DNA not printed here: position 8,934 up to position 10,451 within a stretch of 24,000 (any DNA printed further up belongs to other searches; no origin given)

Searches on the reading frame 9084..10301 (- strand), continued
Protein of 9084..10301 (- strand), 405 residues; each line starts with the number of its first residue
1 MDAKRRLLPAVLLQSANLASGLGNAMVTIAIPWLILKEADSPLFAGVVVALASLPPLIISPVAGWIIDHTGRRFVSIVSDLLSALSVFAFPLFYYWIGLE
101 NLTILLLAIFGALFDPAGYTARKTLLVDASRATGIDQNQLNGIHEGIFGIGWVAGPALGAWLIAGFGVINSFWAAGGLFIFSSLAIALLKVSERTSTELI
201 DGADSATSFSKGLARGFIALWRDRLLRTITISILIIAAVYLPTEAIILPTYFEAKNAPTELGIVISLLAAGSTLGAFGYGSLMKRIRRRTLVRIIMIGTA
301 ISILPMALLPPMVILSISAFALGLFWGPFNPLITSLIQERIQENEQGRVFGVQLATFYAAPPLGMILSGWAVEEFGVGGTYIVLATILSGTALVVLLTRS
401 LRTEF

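Call 60: find_encoding_contigs(protein=P0235, flank=6000, max_places=2)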
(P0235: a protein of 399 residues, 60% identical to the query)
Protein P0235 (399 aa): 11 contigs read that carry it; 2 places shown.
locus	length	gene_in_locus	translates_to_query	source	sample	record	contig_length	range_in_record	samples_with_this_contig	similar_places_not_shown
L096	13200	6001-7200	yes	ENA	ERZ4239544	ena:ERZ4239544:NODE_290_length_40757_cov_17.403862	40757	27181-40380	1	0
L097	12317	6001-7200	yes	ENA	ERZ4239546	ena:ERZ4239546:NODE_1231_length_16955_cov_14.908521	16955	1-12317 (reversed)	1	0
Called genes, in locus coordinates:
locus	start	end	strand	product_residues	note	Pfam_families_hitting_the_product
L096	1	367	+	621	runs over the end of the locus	PF20434:BD-FAE, PF00326:Peptidase_S9, PF01738:DLH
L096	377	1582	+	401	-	PF00155:Aminotran_1_2 (faint), PF00266:Aminotran_5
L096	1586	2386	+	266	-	PF00106:adh_short, PF13561:adh_short_C2, PF00106:adh_short (weak)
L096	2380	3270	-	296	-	PF00892:EamA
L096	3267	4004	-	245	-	PF03575:Peptidase_S51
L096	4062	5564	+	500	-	PF00171:Aldedh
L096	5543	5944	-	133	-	-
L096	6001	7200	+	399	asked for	PF05977:MFS_3, PF07690:MFS_1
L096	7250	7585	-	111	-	PF07739:TipAS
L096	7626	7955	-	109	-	PF09966:DUF2200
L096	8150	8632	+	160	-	PF22381:Staph_reg_Sar_Rot (weak), PF01047:MarR (faint)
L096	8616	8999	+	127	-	PF19545:DUF6069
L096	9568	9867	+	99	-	-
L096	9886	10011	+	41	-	-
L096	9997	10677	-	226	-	-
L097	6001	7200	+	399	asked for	PF05977:MFS_3, PF07690:MFS_1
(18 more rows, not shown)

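Call 61: find_encoding_contigs(protein=P0143, flank=6000, max_places=2)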
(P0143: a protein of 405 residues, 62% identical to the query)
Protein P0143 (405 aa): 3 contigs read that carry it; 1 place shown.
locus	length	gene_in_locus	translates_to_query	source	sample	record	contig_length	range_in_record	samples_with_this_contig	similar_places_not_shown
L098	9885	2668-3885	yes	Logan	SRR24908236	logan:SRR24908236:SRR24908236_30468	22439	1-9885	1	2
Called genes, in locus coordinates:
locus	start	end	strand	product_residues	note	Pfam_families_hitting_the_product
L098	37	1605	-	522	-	-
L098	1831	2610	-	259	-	PF10646:Germane, PF10648:Gmad2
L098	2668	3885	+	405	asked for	PF05977:MFS_3, PF07690:MFS_1, PF00083:Sugar_tr (weak), PF07690:MFS_1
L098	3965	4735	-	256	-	PF02469:Fasciclin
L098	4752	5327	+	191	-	PF07884:VKOR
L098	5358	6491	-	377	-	PF07995:GSDH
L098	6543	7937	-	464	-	PF00202:Aminotran_3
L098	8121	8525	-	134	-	PF00144:Beta-lactamase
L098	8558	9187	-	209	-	PF02463:SMC_N, PF13476:AAA_23 (faint), PF13555:AAA_29 (faint), PF00005:ABC_tran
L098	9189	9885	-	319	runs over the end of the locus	PF01032:FecCD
